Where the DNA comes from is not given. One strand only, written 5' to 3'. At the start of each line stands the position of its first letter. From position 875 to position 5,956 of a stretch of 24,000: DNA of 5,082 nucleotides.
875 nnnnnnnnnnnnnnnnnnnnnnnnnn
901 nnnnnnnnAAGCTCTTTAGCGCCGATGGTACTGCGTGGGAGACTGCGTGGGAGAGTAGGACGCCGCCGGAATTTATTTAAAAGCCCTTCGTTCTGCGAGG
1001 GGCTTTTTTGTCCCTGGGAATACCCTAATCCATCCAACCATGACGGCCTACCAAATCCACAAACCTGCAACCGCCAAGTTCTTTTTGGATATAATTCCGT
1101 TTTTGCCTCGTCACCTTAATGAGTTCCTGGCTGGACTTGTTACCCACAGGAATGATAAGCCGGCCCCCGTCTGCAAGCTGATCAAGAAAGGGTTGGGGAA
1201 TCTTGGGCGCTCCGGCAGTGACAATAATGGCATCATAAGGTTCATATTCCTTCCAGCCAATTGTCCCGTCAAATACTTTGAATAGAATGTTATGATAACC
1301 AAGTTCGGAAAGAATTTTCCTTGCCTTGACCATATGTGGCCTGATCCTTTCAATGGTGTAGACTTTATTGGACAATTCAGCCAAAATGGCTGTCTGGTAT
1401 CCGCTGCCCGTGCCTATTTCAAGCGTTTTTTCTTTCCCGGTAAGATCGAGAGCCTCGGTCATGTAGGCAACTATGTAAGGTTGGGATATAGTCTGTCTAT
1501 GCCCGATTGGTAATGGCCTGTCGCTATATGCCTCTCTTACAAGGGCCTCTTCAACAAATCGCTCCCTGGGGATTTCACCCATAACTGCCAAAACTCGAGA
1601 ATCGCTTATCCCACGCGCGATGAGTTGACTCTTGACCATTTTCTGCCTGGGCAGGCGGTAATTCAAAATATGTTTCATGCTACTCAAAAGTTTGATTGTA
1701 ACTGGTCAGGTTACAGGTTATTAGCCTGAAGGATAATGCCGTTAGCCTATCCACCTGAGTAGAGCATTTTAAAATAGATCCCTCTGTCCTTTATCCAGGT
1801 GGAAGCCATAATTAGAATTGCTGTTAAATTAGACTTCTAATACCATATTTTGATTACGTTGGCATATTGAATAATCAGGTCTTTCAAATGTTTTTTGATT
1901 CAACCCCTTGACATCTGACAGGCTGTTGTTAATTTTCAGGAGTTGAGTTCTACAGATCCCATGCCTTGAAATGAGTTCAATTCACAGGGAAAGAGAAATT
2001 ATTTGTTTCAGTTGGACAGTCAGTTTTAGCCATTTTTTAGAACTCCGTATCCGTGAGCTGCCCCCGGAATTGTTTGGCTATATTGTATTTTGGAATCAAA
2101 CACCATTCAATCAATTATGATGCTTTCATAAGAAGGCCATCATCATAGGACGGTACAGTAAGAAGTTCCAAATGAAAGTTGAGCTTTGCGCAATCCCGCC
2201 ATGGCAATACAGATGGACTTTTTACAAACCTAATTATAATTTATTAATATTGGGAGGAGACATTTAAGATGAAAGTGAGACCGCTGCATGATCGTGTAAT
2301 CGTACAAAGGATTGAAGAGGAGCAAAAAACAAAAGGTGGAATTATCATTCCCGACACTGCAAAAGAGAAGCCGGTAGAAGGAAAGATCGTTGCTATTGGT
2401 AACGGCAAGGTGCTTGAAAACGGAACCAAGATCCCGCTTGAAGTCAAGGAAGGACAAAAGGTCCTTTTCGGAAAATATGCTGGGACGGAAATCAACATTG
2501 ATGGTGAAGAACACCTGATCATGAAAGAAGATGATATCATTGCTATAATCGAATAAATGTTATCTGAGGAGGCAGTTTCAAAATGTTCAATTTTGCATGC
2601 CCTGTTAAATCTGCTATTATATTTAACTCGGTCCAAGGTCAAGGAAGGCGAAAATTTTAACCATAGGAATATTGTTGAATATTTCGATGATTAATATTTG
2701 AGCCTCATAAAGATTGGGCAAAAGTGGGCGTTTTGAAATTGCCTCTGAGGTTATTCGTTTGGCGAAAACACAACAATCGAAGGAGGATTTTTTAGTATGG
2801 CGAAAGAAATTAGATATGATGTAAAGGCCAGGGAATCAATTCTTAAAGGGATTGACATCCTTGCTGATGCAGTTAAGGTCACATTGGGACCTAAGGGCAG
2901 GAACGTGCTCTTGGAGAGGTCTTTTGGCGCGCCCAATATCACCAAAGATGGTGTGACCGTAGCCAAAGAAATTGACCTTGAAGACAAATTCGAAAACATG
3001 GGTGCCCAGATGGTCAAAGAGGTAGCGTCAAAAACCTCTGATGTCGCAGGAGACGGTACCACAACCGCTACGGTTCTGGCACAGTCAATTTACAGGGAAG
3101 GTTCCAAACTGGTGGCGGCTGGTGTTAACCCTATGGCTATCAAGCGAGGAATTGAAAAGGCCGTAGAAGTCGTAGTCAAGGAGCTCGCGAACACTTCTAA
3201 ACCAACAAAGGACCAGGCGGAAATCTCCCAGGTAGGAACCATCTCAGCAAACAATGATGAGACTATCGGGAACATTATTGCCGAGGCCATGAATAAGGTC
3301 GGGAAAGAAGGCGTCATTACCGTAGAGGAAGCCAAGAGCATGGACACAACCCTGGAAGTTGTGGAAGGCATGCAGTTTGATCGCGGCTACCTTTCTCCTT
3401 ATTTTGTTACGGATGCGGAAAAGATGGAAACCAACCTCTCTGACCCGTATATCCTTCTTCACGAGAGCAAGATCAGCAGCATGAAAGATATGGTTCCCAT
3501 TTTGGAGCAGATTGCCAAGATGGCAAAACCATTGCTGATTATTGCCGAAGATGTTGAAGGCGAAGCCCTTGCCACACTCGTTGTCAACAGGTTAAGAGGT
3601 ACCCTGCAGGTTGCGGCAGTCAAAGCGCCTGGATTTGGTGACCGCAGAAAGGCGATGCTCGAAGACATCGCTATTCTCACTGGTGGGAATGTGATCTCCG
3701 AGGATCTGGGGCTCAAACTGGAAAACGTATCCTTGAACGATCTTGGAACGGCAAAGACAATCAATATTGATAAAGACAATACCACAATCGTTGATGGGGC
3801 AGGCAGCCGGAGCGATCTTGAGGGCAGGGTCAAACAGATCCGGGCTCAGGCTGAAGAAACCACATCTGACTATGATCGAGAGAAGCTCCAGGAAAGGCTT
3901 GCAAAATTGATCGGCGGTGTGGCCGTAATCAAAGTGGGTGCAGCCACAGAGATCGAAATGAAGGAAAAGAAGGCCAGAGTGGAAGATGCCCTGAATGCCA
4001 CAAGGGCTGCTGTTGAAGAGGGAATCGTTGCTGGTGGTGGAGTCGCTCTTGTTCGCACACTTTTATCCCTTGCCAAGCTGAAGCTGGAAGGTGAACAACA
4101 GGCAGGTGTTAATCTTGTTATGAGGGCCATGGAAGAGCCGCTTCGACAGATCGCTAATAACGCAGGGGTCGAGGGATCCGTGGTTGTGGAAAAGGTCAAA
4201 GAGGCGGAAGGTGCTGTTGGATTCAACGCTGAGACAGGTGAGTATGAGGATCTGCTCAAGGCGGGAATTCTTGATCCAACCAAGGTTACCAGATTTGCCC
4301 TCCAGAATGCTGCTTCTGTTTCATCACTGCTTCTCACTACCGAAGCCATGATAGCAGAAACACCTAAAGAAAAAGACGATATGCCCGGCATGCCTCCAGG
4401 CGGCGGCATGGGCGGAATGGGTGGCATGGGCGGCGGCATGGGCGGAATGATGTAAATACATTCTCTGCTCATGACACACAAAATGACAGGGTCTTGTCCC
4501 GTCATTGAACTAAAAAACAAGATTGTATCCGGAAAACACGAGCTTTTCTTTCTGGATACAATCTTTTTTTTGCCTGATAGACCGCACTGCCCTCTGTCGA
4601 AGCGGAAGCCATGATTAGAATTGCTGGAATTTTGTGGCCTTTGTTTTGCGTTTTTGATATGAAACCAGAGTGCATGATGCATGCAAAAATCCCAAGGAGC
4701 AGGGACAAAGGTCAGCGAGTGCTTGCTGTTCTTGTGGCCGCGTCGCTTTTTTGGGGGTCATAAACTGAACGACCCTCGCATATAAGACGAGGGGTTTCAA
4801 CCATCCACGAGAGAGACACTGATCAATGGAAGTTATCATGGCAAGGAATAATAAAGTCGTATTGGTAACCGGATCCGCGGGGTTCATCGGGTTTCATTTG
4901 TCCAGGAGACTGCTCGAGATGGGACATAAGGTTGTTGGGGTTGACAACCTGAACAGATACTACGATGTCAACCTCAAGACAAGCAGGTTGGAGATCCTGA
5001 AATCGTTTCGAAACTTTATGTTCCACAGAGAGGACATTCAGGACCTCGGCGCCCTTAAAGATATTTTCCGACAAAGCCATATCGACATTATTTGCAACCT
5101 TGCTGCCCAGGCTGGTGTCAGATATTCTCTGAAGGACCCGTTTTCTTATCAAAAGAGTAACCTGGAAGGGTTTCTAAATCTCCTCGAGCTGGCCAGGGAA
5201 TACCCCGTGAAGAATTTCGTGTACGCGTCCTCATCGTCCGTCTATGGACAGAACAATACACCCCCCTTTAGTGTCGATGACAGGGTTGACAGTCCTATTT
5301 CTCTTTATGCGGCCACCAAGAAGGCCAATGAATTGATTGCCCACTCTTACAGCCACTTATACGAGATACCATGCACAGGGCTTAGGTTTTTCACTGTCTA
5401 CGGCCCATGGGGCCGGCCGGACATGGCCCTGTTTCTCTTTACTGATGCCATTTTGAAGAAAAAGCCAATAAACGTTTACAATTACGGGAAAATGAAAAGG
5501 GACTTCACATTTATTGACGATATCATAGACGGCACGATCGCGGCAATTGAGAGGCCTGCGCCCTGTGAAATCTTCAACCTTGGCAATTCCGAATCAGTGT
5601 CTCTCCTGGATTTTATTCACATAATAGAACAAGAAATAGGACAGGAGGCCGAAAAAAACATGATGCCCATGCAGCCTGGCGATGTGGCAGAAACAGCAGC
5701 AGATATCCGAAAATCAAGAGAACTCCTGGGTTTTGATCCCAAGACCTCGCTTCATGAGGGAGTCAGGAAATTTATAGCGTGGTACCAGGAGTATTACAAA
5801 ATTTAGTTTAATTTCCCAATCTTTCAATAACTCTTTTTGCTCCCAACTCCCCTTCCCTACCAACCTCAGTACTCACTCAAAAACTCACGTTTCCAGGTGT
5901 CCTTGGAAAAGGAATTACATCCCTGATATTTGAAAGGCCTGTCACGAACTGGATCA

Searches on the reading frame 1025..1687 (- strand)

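Call 8: search_protein_families(library=ncbifam, proteins=[window:1025-1687:-])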
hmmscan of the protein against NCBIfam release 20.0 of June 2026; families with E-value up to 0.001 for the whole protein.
window:1025-1687:- (220 aa): 8 families
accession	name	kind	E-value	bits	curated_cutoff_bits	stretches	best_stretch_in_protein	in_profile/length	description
NF001453.0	PRK00312.1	equivalog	5.4e-75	251.7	188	1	16-218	13-215/217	protein-L-isoaspartate(D-aspartate) O-methyltransferase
TIGR00080.1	pimt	equivalog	9.5e-66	221.7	159.05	1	16-217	8-213/216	protein-L-isoaspartate O-methyltransferase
NF010549.0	PRK13942.1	equivalog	2e-65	220.3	282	1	15-219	8-214/215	protein-L-isoaspartate O-methyltransferase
TIGR04364.1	methyltran_FxLD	equivalog_domain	5.1e-32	111.4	320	1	14-212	5-212/394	methyltransferase, FxLD system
NF010550.0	PRK13943.1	equivalog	2.1e-29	102.7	359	1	21-188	13-187/322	protein-L-isoaspartate O-methyltransferase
TIGR04188.1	methyltr_grsp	subfamily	1.4e-28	100.4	380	1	68-196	91-221/363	ATP-grasp peptide maturase system methyltransferase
NF000499.2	Erm23S_rRNA_broad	equivalog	0.00022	20.7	212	1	72-113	11-52/244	23S ribosomal RNA methyltransferase Erm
TIGR00755.1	ksgA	equivalog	0.00073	18.9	171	1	70-125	15-70/256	16S rRNA (adenine(1518)-N(6)/adenine(1519)-N(6))-dimethyltransferase RsmA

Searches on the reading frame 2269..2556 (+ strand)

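Call 8: search_protein_families(library=ncbifam, proteins=[window:2269-2556:+])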
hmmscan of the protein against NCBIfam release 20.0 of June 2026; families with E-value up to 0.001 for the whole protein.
window:2269-2556:+ (95 aa): 15 families
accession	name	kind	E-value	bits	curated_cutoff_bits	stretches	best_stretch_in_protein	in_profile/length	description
NF001531.0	PRK00364.2-2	subfamily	6.2e-43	144.7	96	1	1-95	1-94/94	co-chaperone GroES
NF001527.0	PRK00364.1-2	subfamily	3.5e-42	142.5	120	1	1-95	1-95/96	co-chaperone GroES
NF001529.0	PRK00364.1-5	subfamily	1.3e-41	140.6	133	1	1-95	1-95/95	co-chaperone GroES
NF001534.0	PRK00364.2-5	equivalog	9.6e-41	137.7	120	1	3-95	2-94/94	co-chaperone GroES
NF001530.0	PRK00364.1-6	equivalog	1.4e-36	124.5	136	1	2-95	10-103/104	co-chaperone GroES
NF001533.0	PRK00364.2-4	subfamily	2.1e-36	123.8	99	1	1-94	4-97/98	co-chaperone GroES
NF001532.0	PRK00364.2-3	equivalog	2.4e-32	110.9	130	1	3-95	2-94/94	co-chaperone GroES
NF001526.0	PRK00364.1-1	subfamily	1.6e-29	102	130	1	1-95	1-96/96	co-chaperone GroES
NF001537.0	PRK00364.3-3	equivalog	9.8e-29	99.4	109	1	1-95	1-86/86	co-chaperone GroES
NF011106.0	PRK14533.1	equivalog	2.1e-26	91.6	128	1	1-95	1-90/91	co-chaperonin GroES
NF001535.0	PRK00364.3-1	equivalog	2.3e-23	82.6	215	1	1-94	1-89/118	co-chaperone GroES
NF001539.0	PRK00364.3-5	equivalog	3.8e-21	75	122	1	1-94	1-89/91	co-chaperone GroES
NF001538.0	PRK00364.3-4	equivalog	7.7e-20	70.9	142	1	3-95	6-91/92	co-chaperone GroES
NF001528.0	PRK00364.1-4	equivalog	3.9e-18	65.4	119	1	3-95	2-94/95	co-chaperone GroES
NF001536.0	PRK00364.3-2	equivalog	1.2e-12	47.7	147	1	1-94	1-99/109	co-chaperone GroES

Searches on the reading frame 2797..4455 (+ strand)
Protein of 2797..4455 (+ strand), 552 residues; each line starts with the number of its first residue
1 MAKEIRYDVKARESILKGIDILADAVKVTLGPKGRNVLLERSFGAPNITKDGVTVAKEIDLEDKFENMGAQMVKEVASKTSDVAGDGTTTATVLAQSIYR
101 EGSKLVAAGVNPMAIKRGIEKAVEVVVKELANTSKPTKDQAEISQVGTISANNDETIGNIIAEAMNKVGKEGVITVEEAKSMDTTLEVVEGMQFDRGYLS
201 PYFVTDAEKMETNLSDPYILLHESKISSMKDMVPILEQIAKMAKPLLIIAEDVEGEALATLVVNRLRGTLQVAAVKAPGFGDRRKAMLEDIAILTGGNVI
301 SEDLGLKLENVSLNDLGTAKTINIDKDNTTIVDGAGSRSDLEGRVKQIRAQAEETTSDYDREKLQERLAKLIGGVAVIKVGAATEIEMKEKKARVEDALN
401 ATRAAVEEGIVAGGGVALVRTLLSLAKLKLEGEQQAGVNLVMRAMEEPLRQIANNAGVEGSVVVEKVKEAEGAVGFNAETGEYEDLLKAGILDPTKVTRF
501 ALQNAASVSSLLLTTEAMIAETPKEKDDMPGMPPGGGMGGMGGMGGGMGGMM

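Call 8: search_protein_families(library=ncbifam, proteins=[window:2797-4455:+])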
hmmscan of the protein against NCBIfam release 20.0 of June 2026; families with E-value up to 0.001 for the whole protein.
window:2797-4455:+ (552 aa): 19 families
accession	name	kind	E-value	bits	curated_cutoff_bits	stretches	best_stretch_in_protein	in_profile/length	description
NF009488.0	PRK12850.1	subfamily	1.4e-271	901.7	475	1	1-541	2-542/544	chaperonin GroEL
NF009489.0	PRK12851.1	subfamily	1e-264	878.9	464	1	1-534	2-536/541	chaperonin GroEL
NF000592.1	PRK00013.1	subfamily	7.9e-264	876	397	1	2-523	1-524/524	chaperonin GroEL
TIGR02348.1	GroEL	equivalog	5.4e-259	860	582.1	1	2-525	1-526/526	chaperonin GroEL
NF009487.0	PRK12849.1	subfamily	1.8e-257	855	352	1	1-543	1-539/543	chaperonin GroEL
NF010704.0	PRK14104.1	subfamily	1e-250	832.7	1041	1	2-541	3-544/546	chaperonin GroEL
NF038369.1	GroEL3_Chlamy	exception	1.2e-83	281.6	600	1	9-516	10-503/506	variant chaperonin GroEL3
NF038370.1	GroEL2_Chlamy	exception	7.4e-62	209.7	600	1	1-521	1-521/533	variant chaperonin GroEL2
NF041083.2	thermosome_beta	equivalog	6.8e-32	111.1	400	2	11-172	18-183/520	thermosome subunit beta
NF041082.2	thermosome_alpha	equivalog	1.5e-31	109.8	450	2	14-213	21-223/519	thermosome subunit alpha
TIGR02339.1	thermosome_arch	subfamily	2.6e-28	99.1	671.1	2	9-198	15-209/521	thermosome subunit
TIGR02345.1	chap_CCT_eta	equivalog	3.7e-23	81.6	669.2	2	19-139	27-142/523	T-complex protein 1 subunit eta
TIGR02347.1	chap_CCT_zeta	equivalog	1e-22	80.4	587.15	2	18-195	24-197/531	T-complex protein 1 subunit zeta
TIGR02342.1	chap_CCT_delta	equivalog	4.4e-20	71.7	695.35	2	11-178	10-173/517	T-complex protein 1 subunit delta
TIGR02341.1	chap_CCT_beta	equivalog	7.9e-20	71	522.15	2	10-135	14-137/519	T-complex protein 1 subunit beta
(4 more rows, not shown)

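Call 12: find_encoding_contigs(protein=window:2797-4455:+, flank=10000, max_places=6)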
Protein window:2797-4455:+ (552 aa): no gene with exactly this product is on record in the collection.

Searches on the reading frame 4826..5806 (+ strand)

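Call 8: search_protein_families(library=ncbifam, proteins=[window:4826-5806:+])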
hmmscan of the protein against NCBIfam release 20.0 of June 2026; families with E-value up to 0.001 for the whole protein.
window:4826-5806:+ (326 aa): 31 families (the best 25 are shown)
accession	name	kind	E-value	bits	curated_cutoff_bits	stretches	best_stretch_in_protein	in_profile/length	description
TIGR01179.1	galE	equivalog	2.6e-48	164.5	262.3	2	12-193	2-178/332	UDP-glucose 4-epimerase GalE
NF011728.1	PRK15181.1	equivalog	1.5e-44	152.5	760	1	9-322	15-339/348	Vi polysaccharide biosynthesis UDP-N-acetylglucosaminuronic acid C-4 epimerase TviC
TIGR01181.1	dTDP_gluc_dehyt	equivalog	7.1e-44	150.2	365.1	1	12-322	2-313/321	dTDP-glucose 4,6-dehydratase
TIGR04180.1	EDH_00030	hypoth_equivalog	3.1e-37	128.3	475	1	12-307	1-296/297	NAD-dependent 4,6-dehydratase LegB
TIGR02197.1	heptose_epim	equivalog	1.6e-34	119.6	274.6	1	12-322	1-315/316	ADP-glyceromanno-heptose 6-epimerase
NF007956.0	PRK10675.1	subfamily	2.5e-30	105.8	394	2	12-176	3-164/338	UDP-glucose 4-epimerase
NF007582.0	PRK10217.1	equivalog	6.2e-26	91.3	698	1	10-320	2-331/355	dTDP-glucose 4,6-dehydratase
TIGR02622.1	CDP_4_6_dhtase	equivalog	2.7e-25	89.3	278.45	1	8-179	3-172/352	CDP-glucose 4,6-dehydratase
NF007490.0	PRK10084.1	subfamily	2.5e-24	86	649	1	12-321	3-335/361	dTDP-glucose 4,6-dehydratase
NF008872.0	PRK11908.1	equivalog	1.3e-18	67.2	294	1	10-260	2-260/349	bifunctional UDP-4-keto-pentose/UDP-xylose synthase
NF008360.0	PRK11150.1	equivalog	9.4e-16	57.9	452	1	12-320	2-306/310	ADP-glyceromanno-heptose 6-epimerase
NF043036.1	ErythonDh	equivalog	9.6e-16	57.9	325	1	12-211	3-199/321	D-erythronate dehydrogenase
NF047922.1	GDPFucSynFcl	equivalog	3.7e-15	56.2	500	1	69-322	37-303/308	GDP-L-fucose synthase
NF041015.1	UDPsulfquin_syn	equivalog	5.8e-15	55.1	575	1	12-126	3-133/384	UDP-sulfoquinovose synthase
TIGR01472.1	gmd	equivalog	4.9e-14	52.3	415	1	10-188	1-183/342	GDP-mannose 4,6-dehydratase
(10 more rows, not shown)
